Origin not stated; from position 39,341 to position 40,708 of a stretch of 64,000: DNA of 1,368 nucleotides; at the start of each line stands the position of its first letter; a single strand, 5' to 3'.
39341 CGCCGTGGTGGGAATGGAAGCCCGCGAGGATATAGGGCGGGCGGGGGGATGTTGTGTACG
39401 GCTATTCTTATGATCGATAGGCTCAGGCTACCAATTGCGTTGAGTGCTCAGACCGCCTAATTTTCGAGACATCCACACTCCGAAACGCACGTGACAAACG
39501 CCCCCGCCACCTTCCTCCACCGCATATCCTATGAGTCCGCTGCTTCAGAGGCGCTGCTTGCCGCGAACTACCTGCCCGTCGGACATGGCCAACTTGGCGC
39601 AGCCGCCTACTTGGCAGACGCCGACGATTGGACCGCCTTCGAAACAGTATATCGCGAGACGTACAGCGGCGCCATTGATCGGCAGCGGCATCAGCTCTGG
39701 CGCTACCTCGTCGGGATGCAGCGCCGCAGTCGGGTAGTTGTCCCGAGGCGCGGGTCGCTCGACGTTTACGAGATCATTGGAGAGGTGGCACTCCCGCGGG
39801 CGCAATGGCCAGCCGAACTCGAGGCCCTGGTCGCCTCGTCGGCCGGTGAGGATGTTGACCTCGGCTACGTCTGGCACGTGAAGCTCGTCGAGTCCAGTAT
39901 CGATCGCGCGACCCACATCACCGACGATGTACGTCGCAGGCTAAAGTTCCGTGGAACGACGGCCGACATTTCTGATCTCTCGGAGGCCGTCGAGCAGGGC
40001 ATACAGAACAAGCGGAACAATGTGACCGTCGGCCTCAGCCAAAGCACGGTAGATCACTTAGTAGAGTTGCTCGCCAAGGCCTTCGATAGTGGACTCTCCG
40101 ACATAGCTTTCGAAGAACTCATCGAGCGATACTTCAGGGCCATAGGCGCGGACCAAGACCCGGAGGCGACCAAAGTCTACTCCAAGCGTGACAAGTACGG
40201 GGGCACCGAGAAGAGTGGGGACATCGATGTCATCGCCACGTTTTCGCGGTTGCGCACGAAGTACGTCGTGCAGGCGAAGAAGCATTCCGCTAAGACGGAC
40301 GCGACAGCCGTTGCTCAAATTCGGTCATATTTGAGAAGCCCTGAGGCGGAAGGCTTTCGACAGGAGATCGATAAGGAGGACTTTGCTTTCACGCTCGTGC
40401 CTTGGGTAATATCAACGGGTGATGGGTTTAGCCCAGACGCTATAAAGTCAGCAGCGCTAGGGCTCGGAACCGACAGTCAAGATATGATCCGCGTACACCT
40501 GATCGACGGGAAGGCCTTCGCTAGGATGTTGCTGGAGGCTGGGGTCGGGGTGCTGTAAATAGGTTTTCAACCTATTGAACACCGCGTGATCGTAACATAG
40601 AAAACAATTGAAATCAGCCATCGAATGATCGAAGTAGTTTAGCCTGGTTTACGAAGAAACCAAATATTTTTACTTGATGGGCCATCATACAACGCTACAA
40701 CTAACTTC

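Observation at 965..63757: Hyper-abundant GTTTT + GNRA mini-hairpin motif (consensus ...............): ~57 copies in 64 kb with stem covariation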

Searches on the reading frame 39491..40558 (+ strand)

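Call 41: search_protein_families(library=pfam, proteins=[window:39491-40558:+], max_evalue=0.0001)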
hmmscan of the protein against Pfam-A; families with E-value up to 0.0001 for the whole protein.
window:39491-40558:+ (355 aa): 1 family
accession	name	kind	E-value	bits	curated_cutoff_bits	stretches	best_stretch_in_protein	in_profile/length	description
PF04471.18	Mrr_cat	-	2.4e-09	37.8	21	1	203-286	5-78/115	Restriction endonuclease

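Call 63: search_protein_families(library=padloc, proteins=[window:39491-40558:+], max_evalue=0.00001)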
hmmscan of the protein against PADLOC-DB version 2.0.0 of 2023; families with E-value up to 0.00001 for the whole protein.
window:39491-40558:+ (355 aa): 2 families
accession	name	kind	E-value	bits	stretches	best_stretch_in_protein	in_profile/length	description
PDLC04806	PDC-S02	-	1.7e-06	25.5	0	40-283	33-260/324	-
PDLC04819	PDC-S02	-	2.7e-06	24.9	0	12-99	10-97/334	-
